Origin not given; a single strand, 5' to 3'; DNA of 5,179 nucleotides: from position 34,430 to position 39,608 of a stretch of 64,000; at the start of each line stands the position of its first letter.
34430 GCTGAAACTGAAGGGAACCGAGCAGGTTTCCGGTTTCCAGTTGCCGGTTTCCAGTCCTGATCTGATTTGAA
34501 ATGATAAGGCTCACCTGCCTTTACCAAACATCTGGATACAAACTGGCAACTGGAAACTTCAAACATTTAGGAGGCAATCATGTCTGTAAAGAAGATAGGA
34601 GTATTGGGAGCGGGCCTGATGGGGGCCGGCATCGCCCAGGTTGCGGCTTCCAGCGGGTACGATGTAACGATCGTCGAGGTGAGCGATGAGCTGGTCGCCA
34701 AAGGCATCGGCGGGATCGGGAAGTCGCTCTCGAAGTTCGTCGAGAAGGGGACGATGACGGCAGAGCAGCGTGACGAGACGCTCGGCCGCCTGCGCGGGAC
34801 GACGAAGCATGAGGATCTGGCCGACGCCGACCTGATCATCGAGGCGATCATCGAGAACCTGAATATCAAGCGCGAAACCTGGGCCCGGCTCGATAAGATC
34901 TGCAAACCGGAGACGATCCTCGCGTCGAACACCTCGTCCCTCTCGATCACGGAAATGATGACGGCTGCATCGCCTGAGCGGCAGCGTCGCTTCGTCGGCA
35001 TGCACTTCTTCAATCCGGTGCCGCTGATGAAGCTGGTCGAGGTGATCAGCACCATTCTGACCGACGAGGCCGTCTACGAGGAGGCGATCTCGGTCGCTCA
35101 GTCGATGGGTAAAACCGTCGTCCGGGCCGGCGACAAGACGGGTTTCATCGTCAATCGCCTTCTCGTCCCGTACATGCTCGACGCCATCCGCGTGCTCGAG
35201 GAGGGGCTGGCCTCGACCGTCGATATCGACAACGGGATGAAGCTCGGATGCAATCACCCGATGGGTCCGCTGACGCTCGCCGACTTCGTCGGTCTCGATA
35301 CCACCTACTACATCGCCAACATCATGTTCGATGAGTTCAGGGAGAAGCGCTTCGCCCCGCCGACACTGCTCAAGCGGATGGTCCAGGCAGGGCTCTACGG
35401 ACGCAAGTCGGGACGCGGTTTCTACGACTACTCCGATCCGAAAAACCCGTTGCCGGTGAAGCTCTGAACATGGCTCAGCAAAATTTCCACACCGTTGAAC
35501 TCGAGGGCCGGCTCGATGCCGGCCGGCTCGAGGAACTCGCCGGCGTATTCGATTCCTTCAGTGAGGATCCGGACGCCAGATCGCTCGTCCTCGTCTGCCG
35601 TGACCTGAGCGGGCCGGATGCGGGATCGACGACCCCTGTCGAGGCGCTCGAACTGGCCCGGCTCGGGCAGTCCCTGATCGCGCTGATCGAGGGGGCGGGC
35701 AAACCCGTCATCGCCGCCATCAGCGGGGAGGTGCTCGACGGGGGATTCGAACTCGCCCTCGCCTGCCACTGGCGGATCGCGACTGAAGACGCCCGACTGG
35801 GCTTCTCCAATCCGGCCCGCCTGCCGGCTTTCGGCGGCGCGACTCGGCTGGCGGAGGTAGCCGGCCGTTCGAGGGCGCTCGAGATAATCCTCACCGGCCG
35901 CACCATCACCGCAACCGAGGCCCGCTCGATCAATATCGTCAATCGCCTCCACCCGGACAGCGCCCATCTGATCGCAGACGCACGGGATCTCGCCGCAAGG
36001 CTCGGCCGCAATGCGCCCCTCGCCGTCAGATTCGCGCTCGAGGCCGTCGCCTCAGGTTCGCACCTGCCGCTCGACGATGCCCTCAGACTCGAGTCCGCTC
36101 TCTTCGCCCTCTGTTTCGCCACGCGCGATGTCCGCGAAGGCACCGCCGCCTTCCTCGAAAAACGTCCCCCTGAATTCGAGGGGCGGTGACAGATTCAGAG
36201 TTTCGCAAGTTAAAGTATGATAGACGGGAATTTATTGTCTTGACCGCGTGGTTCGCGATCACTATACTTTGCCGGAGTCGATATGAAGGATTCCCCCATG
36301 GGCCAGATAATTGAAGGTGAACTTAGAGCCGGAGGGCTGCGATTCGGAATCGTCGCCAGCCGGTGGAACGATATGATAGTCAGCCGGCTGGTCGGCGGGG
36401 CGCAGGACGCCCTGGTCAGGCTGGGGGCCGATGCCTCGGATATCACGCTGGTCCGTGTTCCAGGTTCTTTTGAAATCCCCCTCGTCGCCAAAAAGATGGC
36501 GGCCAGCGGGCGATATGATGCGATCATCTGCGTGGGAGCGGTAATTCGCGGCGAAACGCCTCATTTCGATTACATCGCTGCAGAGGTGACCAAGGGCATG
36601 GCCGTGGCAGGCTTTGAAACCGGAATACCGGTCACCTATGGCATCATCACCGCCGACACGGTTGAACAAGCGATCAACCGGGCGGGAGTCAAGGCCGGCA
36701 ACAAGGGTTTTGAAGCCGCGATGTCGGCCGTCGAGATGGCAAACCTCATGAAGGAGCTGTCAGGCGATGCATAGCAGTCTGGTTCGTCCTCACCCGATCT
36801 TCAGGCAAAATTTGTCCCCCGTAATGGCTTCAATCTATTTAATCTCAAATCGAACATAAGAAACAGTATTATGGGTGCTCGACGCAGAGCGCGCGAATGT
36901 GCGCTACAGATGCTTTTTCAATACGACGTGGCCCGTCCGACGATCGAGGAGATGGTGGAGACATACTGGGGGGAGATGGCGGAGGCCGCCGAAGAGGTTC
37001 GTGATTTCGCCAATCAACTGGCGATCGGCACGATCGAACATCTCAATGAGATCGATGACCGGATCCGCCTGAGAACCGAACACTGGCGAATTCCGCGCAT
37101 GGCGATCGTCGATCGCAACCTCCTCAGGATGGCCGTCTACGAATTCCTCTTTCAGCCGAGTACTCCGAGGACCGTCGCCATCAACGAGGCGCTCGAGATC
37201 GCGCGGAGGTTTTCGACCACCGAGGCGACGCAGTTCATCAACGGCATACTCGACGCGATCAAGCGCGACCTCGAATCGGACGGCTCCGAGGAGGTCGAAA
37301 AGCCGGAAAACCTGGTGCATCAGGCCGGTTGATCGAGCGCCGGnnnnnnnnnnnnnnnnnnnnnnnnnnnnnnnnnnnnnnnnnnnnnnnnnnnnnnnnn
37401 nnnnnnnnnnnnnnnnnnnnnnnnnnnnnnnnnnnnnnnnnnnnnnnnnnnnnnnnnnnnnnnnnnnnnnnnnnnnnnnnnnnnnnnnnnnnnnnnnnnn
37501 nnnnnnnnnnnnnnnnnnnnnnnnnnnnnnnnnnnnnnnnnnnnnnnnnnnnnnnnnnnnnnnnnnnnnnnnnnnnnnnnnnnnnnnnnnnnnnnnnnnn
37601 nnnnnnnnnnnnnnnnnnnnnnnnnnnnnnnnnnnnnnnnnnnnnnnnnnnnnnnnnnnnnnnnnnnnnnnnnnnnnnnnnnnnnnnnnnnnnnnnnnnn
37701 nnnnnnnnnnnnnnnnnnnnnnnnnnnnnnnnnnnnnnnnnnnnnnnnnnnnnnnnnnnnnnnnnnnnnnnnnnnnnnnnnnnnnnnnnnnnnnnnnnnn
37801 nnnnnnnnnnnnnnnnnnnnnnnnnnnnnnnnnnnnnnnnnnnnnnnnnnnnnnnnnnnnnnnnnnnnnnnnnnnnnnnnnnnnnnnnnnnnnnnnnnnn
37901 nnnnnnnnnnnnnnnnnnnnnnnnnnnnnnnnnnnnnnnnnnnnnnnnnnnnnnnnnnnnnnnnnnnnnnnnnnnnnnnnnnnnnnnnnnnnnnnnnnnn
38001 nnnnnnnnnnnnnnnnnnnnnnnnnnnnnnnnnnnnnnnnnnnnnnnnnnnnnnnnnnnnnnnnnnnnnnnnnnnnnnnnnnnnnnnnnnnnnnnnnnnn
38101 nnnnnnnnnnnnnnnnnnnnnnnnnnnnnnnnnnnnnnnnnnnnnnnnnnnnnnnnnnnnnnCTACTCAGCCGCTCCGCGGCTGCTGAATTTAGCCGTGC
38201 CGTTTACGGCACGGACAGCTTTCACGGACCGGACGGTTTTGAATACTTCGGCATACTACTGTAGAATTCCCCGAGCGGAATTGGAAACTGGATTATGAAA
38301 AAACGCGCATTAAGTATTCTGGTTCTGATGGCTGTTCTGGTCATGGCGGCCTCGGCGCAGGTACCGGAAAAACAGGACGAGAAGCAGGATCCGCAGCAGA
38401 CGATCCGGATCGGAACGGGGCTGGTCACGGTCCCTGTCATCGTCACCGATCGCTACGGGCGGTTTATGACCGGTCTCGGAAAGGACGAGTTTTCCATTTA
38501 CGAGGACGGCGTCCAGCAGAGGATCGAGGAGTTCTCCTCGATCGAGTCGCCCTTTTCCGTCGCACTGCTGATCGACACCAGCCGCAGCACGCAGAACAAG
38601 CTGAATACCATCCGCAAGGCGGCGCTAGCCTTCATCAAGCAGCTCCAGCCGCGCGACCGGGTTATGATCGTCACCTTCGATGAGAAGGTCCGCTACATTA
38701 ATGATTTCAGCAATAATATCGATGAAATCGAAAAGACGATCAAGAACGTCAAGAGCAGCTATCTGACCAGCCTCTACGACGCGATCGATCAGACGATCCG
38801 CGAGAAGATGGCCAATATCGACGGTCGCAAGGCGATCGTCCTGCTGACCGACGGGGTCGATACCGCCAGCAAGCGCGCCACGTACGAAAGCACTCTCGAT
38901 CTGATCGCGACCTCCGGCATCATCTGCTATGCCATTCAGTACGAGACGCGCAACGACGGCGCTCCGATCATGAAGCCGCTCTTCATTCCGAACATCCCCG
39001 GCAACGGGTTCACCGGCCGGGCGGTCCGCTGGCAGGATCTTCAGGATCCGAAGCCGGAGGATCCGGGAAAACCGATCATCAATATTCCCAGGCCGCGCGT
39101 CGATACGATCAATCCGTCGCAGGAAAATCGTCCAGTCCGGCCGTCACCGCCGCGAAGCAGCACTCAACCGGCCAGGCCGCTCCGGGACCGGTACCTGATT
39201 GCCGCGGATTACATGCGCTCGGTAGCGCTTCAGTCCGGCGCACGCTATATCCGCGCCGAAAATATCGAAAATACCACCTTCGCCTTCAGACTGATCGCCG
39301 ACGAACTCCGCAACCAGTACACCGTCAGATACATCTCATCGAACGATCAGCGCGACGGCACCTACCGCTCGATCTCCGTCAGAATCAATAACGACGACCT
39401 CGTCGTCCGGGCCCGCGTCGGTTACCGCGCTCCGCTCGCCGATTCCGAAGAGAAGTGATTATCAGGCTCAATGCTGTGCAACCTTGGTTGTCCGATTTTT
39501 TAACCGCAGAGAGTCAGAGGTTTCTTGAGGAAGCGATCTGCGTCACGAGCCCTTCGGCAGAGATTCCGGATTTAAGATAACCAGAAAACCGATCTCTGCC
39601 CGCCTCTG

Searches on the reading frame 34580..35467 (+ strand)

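Call 40: search_protein_families(library=pfam, proteins=[window:34580-35467:+], max_evalue=0.00001)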
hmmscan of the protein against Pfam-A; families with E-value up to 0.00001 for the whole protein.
window:34580-35467:+ (295 aa): 2 families
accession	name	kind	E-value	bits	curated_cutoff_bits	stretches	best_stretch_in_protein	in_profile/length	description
PF02737.24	3HCDH_N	-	1.9e-64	217.3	22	1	5-185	1-179/180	3-hydroxyacyl-CoA dehydrogenase, NAD binding domain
PF00725.27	3HCDH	-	5e-35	120.4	22.1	1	188-284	1-97/97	3-hydroxyacyl-CoA dehydrogenase, C-terminal domain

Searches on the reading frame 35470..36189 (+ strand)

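Call 68: search_protein_families(library=pfam, proteins=[window:35470-36189:+], max_evalue=0.001)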
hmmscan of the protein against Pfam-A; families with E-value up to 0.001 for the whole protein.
window:35470-36189:+ (239 aa): 2 families
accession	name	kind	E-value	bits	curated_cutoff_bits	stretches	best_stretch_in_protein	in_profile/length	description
PF00378.25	ECH_1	-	7.9e-34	117.5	27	1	15-238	20-250/251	Enoyl-CoA hydratase/isomerase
PF16113.10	ECH_2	-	1e-12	48.7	27.2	2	68-164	78-175/335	Enoyl-CoA hydratase/isomerase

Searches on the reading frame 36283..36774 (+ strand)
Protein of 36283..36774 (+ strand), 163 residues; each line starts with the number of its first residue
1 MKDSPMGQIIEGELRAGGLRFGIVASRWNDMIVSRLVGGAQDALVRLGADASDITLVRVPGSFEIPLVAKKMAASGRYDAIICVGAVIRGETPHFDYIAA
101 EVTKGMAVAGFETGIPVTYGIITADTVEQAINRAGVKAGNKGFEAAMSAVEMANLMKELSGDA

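Call 68: search_protein_families(library=pfam, proteins=[window:36283-36774:+], max_evalue=0.001)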
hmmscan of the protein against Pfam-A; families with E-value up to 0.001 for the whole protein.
window:36283-36774:+ (163 aa): 1 family
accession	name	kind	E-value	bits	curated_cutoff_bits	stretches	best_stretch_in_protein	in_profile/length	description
PF00885.24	DMRL_synthase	-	5e-57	192.1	26.7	1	18-157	1-139/139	6,7-dimethyl-8-ribityllumazine synthase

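Call 98: find_encoding_contigs(protein=window:36283-36774:+, flank=6000, max_places=6)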
Protein window:36283-36774:+ (163 aa): 1 contig read that carries it; 1 place shown.
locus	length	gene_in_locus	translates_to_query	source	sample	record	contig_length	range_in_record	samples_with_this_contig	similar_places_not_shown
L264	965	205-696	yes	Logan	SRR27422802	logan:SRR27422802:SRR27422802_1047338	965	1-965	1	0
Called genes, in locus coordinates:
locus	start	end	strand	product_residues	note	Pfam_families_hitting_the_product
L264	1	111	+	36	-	?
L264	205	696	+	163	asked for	PF00885:DMRL_synthase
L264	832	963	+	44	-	?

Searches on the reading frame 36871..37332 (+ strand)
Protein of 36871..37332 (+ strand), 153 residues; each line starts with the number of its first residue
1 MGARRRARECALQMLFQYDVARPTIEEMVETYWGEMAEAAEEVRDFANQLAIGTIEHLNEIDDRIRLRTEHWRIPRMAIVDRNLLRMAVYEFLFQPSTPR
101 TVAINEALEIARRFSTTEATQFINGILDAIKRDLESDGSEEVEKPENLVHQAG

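Call 68: search_protein_families(library=pfam, proteins=[window:36871-37332:+], max_evalue=0.001)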
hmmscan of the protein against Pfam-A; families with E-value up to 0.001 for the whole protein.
window:36871-37332:+ (153 aa): 1 family
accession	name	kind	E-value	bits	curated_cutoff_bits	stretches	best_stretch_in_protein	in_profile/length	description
PF01029.23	NusB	-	2.4e-36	125.5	23.1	1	5-132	1-133/133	NusB family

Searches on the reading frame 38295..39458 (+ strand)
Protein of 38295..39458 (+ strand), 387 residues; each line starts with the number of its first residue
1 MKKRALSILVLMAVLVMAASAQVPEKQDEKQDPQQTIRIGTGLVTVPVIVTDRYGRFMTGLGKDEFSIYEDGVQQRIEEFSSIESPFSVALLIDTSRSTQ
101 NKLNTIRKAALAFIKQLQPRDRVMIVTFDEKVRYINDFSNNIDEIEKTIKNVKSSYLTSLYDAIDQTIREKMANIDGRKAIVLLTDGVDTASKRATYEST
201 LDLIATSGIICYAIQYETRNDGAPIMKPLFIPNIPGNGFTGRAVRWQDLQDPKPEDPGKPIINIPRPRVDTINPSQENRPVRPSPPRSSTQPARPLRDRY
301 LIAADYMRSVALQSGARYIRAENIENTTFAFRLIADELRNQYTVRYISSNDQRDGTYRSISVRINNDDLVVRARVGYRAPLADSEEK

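Call 40: search_protein_families(library=pfam, proteins=[window:38295-39458:+], max_evalue=0.00001)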
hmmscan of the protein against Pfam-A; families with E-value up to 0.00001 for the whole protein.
window:38295-39458:+ (387 aa): 2 families
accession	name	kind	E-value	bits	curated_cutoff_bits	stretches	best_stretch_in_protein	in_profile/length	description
PF13519.12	VWA_2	-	2.2e-12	48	27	1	89-187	1-106/107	von Willebrand factor type A domain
PF13768.12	VWA_3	-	2.3e-08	34.7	27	1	89-211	3-128/155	von Willebrand factor type A domain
